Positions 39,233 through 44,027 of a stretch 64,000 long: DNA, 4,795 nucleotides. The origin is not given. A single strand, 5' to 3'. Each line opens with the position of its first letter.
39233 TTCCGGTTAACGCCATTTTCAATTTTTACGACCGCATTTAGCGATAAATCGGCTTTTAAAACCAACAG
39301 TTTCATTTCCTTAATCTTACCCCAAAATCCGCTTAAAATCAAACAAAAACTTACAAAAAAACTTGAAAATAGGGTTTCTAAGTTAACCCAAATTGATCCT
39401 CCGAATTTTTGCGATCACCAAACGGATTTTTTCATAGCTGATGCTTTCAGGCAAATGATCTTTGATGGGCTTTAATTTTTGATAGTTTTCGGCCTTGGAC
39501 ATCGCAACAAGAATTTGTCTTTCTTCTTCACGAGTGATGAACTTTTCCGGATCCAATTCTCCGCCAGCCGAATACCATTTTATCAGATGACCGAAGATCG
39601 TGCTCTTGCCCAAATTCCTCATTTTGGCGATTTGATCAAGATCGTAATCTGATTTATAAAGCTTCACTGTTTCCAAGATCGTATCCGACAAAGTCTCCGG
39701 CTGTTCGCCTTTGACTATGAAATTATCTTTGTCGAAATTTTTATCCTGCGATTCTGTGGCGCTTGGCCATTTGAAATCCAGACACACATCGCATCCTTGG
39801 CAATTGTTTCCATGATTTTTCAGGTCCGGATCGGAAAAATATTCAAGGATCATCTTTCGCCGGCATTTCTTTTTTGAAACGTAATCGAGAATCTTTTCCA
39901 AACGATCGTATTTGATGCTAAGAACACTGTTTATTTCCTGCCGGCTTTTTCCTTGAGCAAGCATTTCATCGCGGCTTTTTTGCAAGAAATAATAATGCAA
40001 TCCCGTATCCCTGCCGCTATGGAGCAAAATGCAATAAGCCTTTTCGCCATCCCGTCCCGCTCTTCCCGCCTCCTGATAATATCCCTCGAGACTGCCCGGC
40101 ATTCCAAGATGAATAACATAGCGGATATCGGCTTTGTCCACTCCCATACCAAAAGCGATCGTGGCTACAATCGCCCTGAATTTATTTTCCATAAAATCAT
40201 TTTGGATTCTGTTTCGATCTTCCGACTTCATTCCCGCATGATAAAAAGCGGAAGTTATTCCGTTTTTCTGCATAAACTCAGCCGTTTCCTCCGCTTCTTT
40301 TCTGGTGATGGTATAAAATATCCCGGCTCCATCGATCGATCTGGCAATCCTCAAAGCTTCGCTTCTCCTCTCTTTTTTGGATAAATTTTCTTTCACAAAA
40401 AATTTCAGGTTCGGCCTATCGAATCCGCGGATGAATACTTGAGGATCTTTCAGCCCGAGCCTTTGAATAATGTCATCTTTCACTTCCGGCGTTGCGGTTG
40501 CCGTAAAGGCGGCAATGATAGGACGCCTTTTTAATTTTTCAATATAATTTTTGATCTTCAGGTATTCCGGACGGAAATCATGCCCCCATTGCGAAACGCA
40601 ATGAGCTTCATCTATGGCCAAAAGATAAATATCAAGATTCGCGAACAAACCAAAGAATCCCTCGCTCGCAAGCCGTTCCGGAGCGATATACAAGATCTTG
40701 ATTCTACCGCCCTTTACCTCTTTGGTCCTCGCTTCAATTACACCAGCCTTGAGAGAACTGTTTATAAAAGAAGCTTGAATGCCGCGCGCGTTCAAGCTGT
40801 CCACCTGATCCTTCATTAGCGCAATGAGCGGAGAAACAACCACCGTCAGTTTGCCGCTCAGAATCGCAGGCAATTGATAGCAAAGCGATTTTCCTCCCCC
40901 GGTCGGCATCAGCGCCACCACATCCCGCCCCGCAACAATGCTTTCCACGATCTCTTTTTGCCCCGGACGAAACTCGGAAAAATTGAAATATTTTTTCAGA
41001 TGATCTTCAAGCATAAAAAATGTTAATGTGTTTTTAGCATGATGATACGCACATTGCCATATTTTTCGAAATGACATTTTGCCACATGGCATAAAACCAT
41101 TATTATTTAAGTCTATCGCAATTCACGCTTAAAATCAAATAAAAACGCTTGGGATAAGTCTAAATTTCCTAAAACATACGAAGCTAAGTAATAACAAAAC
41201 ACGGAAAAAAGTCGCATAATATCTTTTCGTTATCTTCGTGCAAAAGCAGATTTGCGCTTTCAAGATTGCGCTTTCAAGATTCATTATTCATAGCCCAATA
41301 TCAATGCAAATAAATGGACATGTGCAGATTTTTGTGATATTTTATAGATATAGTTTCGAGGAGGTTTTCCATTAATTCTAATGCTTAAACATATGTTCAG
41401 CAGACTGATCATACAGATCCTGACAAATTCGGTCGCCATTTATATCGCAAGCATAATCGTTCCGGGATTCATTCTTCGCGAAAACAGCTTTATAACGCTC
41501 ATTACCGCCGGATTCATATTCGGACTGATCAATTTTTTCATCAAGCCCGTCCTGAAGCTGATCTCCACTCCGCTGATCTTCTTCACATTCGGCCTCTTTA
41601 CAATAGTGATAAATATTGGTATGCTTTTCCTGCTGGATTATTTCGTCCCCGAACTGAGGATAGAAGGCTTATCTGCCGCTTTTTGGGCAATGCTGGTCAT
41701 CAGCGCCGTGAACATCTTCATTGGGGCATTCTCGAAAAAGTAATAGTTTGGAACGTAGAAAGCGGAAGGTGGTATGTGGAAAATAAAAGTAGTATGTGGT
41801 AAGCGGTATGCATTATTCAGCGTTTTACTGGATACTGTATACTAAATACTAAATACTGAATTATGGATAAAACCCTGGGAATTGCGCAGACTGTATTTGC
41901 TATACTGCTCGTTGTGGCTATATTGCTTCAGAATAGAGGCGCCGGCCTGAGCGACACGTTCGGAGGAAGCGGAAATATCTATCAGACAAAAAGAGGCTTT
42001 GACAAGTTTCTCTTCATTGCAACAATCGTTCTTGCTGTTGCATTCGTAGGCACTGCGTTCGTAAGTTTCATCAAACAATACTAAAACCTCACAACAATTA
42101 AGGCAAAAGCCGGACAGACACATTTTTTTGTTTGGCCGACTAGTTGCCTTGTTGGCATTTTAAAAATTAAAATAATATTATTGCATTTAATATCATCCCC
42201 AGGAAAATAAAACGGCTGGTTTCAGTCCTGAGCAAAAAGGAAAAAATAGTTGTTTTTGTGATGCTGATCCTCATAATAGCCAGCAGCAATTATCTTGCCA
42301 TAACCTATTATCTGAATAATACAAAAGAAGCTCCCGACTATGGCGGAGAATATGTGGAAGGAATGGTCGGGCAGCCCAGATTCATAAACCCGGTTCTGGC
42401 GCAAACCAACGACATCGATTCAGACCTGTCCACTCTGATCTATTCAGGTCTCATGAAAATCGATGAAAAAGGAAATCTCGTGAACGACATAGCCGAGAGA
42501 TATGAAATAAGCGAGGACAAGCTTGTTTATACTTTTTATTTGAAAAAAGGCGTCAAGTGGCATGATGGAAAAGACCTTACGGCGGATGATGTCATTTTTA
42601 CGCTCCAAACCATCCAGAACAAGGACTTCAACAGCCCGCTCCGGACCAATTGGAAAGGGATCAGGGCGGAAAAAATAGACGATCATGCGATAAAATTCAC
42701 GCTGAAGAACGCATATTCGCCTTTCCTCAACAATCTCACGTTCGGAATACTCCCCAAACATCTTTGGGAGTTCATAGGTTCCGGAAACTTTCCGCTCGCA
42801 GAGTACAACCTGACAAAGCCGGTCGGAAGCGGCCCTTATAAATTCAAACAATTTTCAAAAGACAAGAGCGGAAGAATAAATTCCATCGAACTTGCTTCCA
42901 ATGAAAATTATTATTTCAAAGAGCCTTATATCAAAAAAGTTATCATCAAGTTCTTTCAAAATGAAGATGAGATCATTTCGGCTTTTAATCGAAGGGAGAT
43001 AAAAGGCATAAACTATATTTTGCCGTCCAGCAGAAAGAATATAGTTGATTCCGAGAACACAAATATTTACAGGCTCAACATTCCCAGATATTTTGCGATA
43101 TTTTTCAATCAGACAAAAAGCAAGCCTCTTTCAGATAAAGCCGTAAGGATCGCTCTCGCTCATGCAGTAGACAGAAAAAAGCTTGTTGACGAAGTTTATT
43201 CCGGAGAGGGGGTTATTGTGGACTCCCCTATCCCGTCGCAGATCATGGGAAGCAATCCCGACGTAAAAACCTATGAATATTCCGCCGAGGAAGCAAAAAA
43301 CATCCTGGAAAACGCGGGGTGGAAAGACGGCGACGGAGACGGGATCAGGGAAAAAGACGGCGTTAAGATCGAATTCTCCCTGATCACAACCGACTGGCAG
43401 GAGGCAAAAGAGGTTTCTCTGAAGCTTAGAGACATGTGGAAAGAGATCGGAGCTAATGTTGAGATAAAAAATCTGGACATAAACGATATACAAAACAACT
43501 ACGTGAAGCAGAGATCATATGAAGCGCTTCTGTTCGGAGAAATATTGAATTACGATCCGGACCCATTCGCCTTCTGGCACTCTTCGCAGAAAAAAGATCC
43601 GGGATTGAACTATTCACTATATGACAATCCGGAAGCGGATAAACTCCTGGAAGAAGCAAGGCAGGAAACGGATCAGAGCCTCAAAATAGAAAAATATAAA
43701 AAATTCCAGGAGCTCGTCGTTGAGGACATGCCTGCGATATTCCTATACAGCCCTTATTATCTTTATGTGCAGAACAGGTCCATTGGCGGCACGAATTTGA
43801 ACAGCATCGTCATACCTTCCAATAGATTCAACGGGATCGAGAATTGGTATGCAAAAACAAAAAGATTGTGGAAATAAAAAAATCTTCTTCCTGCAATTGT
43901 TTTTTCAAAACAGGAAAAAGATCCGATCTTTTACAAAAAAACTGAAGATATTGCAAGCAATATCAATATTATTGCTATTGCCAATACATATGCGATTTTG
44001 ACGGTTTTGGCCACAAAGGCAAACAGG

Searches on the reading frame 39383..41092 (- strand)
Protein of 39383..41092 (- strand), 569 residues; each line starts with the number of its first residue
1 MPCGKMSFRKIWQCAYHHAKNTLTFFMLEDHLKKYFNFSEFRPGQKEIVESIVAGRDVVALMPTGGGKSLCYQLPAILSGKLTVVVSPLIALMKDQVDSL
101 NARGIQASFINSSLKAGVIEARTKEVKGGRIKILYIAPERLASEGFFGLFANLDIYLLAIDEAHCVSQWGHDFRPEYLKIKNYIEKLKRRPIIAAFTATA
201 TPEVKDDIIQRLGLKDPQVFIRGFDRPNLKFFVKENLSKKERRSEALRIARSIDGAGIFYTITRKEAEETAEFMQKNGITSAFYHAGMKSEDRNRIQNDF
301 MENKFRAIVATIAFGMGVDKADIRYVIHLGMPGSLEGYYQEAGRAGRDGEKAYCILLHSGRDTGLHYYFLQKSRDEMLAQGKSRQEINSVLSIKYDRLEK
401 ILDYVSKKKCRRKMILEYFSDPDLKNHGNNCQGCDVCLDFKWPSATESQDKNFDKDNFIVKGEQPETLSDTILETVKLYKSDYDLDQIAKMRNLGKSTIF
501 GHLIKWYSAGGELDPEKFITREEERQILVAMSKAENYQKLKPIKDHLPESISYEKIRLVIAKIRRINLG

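Call 7: search_protein_families(library=pfam, proteins=[window:39383-41092:-], max_evalue=0.01)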
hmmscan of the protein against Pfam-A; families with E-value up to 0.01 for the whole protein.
window:39383-41092:- (569 aa): 5 families
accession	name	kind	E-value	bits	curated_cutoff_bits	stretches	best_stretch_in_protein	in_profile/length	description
PF00270.35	DEAD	-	3.1e-27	95.8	26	1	42-205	1-165/167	DEAD/DEAH box helicase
PF14493.12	HTH_40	-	1e-23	83.8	27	1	472-560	2-89/89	Helix-turn-helix domain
PF00271.37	Helicase_C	-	6.6e-21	75.1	23.5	1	250-349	11-110/110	Helicase conserved C-terminal domain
PF16124.10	RecQ_Zn_bind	-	9.8e-11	42.7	25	1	385-438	15-66/66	RecQ zinc-binding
PF04851.21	ResIII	-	1.4e-05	25.5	22.5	1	40-200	3-162/164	Type III restriction enzyme, res subunit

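Call 13: find_encoding_contigs(protein=window:39383-41092:-, flank=10000, max_places=10)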
Protein window:39383-41092:- (569 aa): 1 contig read that carries it; 1 place shown.
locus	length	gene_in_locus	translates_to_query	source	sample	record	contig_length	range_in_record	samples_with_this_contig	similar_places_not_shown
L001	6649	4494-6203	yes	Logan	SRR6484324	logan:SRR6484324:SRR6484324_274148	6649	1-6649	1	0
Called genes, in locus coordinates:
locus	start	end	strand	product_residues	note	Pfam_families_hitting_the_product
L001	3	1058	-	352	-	?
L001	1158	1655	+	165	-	-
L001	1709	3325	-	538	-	PF00496:SBP_bac_5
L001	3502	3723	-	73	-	PF03840:SecG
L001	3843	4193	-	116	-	PF04020:Phage_holin_4_2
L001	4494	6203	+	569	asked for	PF00270:DEAD, PF04851:ResIII (faint), PF00271:Helicase_C, PF16124:RecQ_Zn_bind, PF14493:HTH_40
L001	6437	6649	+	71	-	?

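Call 20: find_homologous_proteins(query=window:39383-41092:-, max_evalue=1e-50)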
Query window:39383-41092:- (569 aa): 8000 proteins with E <= 1e-50 among 8000 candidates; the best 120 are listed.
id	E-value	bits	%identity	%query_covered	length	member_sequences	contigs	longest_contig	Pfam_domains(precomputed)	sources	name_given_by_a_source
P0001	0.0e+0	1283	100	99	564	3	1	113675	PF00270.36,PF16124.11,PF14493.13,PF00271.38,PF04851.22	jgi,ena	-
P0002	0.0e+0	1020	82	95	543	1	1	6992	PF00270.36,PF16124.11,PF14493.13,PF00271.38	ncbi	-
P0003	0.0e+0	1015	81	95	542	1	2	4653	PF00270.36,PF16124.11,PF14493.13,PF00271.38,PF04851.22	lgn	-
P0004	2.2e-298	1008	82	95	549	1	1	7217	PF00270.36,PF16124.11,PF14493.13,PF00271.38,PF04851.22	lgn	-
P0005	9.8e-289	977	78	95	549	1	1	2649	PF00270.36,PF16124.11,PF14493.13,PF00271.38,PF04851.22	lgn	-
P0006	4.1e-248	843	68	95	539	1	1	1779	PF00270.36,PF16124.11,PF14493.13,PF00271.38,PF04851.22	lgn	-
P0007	1.4e-246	837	67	95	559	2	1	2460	PF00270.36,PF16124.11,PF14493.13,PF00271.38,PF04851.22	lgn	-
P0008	1.1e-244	831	66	95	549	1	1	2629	PF00270.36,PF16124.11,PF14493.13,PF00271.38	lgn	-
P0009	5.1e-242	822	66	95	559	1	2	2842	PF00270.36,PF16124.11,PF14493.13,PF00271.38,PF04851.22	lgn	-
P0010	5.7e-237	806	64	95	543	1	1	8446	PF00270.36,PF16124.11,PF14493.13,PF00271.38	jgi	-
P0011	2.0e-236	804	65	95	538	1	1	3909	PF00270.36,PF16124.11,PF14493.13,PF00271.38,PF04851.22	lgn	-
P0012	9.5e-236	802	66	95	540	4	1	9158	PF00270.36,PF16124.11,PF14493.13,PF00271.38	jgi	jgi:ATP-dependent DNA helicase RecQ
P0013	3.9e-234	796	65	95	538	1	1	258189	PF00270.36,PF16124.11,PF14493.13,PF00271.38,PF04851.22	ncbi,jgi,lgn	ncbi:MAG: RecQ family ATP-dependent DNA helicase [Patescibacteria group bacterium]|jgi:ATP-dependent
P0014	1.4e-233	795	65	94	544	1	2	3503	PF00270.36,PF16124.11,PF14493.13,PF00271.38,PF04851.22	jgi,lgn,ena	-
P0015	4.1e-231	786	62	95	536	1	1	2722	PF00270.36,PF16124.11,PF14493.13,PF00271.38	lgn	-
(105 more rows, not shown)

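Call 21: find_encoding_contigs(protein=P0002, flank=10000, max_places=3)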
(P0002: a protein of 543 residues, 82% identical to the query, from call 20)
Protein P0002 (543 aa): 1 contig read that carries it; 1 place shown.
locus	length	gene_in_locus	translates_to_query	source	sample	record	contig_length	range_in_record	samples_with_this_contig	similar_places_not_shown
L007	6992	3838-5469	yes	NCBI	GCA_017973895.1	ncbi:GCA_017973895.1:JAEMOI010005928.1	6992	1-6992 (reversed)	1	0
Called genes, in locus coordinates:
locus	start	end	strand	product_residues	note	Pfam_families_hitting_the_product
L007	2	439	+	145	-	?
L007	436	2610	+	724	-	PF22548:AEP-TOTE, PF00176:SNF2-rel_dom (faint), PF04851:ResIII, PF00270:DEAD, PF00271:Helicase_C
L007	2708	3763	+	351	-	PF02661:Fic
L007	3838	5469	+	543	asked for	PF00270:DEAD, PF00271:Helicase_C, PF16124:RecQ_Zn_bind, PF14493:HTH_40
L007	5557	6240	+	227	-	-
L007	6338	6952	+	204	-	PF01966:HD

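Call 22: find_encoding_contigs(protein=P0004, flank=10000, max_places=3)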
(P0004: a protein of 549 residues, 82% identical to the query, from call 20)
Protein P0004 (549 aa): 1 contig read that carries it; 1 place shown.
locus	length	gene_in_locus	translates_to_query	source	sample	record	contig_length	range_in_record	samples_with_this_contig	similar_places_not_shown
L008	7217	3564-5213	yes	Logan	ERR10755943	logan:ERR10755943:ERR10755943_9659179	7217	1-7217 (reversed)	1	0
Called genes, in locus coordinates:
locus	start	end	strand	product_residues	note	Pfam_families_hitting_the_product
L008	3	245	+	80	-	?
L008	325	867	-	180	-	PF28549:NDPSase_N, PF00293:NUDIX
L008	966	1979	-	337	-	PF01073:3Beta_HSD, PF01370:Epimerase, PF02719:Polysacc_synt_2, PF04321:RmlD_sub_bind, PF16363:GDP_Man_Dehyd, PF07993:NAD_binding_4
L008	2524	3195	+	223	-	-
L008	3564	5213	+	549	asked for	PF00270:DEAD, PF04851:ResIII (weak), PF00271:Helicase_C, PF16124:RecQ_Zn_bind, PF14493:HTH_40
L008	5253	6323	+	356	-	PF02661:Fic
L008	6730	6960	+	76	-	-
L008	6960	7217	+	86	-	?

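Call 23: find_encoding_contigs(protein=P0003, flank=10000, max_places=3)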
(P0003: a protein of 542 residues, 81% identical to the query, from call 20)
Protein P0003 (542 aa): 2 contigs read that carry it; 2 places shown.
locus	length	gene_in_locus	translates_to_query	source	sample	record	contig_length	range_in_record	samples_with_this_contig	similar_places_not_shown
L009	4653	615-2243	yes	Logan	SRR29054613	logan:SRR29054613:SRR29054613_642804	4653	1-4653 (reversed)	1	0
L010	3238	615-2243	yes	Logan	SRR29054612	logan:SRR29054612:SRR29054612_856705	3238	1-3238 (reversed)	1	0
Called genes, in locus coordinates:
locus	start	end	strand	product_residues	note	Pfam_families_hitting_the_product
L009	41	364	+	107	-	-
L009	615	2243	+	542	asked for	PF00270:DEAD, PF04851:ResIII (weak), PF00271:Helicase_C, PF16124:RecQ_Zn_bind, PF14493:HTH_40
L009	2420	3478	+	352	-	PF02661:Fic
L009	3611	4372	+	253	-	PF05175:MTS, PF01135:PCMT, PF01209:Ubie_methyltran, PF06325:PrmA, PF13489:Methyltransf_23, PF13649:Methyltransf_25, PF13847:Methyltransf_31, PF08241:Methyltransf_11, +4 more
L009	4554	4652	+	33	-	?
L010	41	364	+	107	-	-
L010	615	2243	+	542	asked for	PF00270:DEAD, PF04851:ResIII (weak), PF00271:Helicase_C, PF16124:RecQ_Zn_bind, PF14493:HTH_40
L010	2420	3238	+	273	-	?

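Call 36: search_protein_families(library=ncbifam, proteins=[window:39383-41014:-], max_evalue=0.01)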
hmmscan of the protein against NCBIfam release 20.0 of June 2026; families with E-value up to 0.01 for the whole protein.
window:39383-41014:- (543 aa): 37 families (the best 25 are shown)
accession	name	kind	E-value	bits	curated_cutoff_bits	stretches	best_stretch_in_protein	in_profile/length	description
TIGR01389.1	recQ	equivalog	1.7e-150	502.3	640.2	1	4-413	3-394/591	DNA helicase RecQ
TIGR00614.1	recQ_fam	subfamily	6.6e-131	437.3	219.8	1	6-429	3-418/470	RecQ family ATP-dependent DNA helicase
NF008279.0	PRK11057.1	equivalog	2.9e-117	392.6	1015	1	5-414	16-406/608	ATP-dependent DNA helicase RecQ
NF041063.1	DpdF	equivalog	1.9e-61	208.7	550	1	6-337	131-487/813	protein DpdF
TIGR03817.1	DECH_helic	hypoth_equivalog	1.7e-18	66.3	874.1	1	223-345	277-394/742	helicase/secretion neighborhood putative DEAH-box helicase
NF008394.0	PRK11192.1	equivalog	4.6e-16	58.7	507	1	232-337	251-356/441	ATP-dependent RNA helicase SrmB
TIGR04121.1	DEXH_lig_assoc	equivalog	9.4e-16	56.7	850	1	6-322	3-346/804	ligase-associated DNA damage response DEXH box helicase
NF053631.1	RNA_helic_CshA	equivalog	2.3e-14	53.1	646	1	10-382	17-390/434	degradosome RNA helicase CshA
NF053636.1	DDHlcsCsdAPsy1082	equivalog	1.3e-13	50.3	890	1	212-333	228-348/512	DEAD/DEAH box helicase CsdA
NF007882.0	PRK10590.1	equivalog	2.3e-13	49.9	743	1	210-323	225-340/456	ATP-dependent RNA helicase RhlE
NF053711.1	RNA_heli_RhlE1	exception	8.2e-12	44.6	750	1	231-331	247-347/434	RNA helicase RhlE1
NF008744.0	PRK11776.1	equivalog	1e-11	44.1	524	1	225-338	239-352/460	ATP-dependent RNA helicase DbpA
NF053710.1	RNA_heli_RhlE2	exception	7.2e-11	41.2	925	1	233-330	254-351/635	RNA helicase RhlE2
NF008642.0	PRK11634.1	equivalog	5.4e-10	38.3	989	1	16-336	30-353/628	DEAD/DEAH family ATP-dependent RNA helicase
NF010338.0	PRK13767.1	equivalog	7.6e-10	37.7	849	1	233-322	290-385/877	ATP-dependent helicase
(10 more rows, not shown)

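Call 37: search_protein_families(library=padloc, proteins=[window:39383-41014:-], max_evalue=0.01)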
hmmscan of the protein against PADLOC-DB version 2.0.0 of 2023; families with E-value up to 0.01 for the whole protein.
window:39383-41014:- (543 aa): 36 families (the best 25 are shown)
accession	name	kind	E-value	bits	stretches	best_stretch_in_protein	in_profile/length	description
PDLC02864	DpdF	-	2.6e-152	506.7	1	4-425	12-413/610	DpdF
PDLC02861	DpdF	-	1.3e-139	464.4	1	4-414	18-409/611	DpdF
PDLC02870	DpdF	-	2.1e-128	427.2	2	7-346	6-343/534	DpdF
PDLC03928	PsyrT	-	6.1e-114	379.8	2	3-348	9-361/689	-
PDLC02865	DpdF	-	4e-97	324.3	1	4-350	749-1098/1499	DpdF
PDLC02859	DpdF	-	6.6e-72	240.7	1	9-399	95-494/545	DpdF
PDLC01089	C3a193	-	9.6e-53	177.8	1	30-326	268-586/983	poss. alt. Cas3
PDLC02868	DpdF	-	1.6e-51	173.2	2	8-190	332-521/1078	DpdF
PDLC02863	DpdF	-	1.8e-48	163.6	2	179-336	2-158/488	DpdF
PDLC02855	DpdF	-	1.1e-44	150.9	1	32-331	160-478/825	DpdF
PDLC02872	DpdF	-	1.2e-42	144.5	1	17-338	160-511/859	DpdF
PDLC02857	DpdF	-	5e-37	125.4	1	16-336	180-542/911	DpdF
PDLC02867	DpdF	-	1.9e-33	113.8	1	12-336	133-482/855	DpdF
PDLC02862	DpdF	-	1.3e-24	84.2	1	28-335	134-468/811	DpdF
PDLC02860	DpdF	-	9.7e-23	78.6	1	130-330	12-217/547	DpdF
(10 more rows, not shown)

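Call 79: search_protein_families(library=pfam, proteins=[L007:2708-3763:+, L008:5253-6323:+, L007:2-439:+, L007:5557-6240:+], max_evalue=0.01)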
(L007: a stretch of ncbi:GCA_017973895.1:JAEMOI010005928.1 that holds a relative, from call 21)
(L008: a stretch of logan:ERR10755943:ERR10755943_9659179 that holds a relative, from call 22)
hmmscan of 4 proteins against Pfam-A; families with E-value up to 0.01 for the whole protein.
L007:2708-3763:+ (351 aa): 2 families
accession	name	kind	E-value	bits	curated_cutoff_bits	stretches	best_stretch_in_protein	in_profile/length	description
PF02661.23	Fic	-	1.1e-14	55.5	24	1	110-220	2-93/93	Fic/DOC family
PF22168.2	DIP2311-like_C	-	0.001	19.8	27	1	299-347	13-61/63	Transcriptional regulator DIP2311-like, C-terminal domain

L008:5253-6323:+ (356 aa): 2 families
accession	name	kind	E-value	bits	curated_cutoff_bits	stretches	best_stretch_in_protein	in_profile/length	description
PF02661.23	Fic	-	2.6e-14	54.3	24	1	114-224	2-93/93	Fic/DOC family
PF22168.2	DIP2311-like_C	-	0.00094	19.9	27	1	303-352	13-62/63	Transcriptional regulator DIP2311-like, C-terminal domain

L007:2-439:+ (145 aa): 0 families

L007:5557-6240:+ (227 aa): 0 families

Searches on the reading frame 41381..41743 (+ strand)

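Call 8: search_protein_families(library=pfam, proteins=[window:41381-41743:+], max_evalue=0.01)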
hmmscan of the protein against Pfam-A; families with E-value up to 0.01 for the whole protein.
window:41381-41743:+ (120 aa): 1 family
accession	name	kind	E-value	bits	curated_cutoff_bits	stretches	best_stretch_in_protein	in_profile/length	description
PF04020.18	Phage_holin_4_2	-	4.2e-24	85.6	28.8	1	8-113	2-105/105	Mycobacterial 4 TMS phage holin, superfamily IV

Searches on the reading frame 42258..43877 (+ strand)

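Call 8: search_protein_families(library=pfam, proteins=[window:42258-43877:+], max_evalue=0.01)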
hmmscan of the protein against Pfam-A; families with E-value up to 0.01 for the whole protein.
window:42258-43877:+ (539 aa): 1 family
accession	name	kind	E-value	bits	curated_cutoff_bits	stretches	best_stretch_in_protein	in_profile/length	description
PF00496.27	SBP_bac_5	-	7.4e-81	272.5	32.4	1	74-445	2-363/368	Bacterial extracellular solute-binding proteins, family 5 Middle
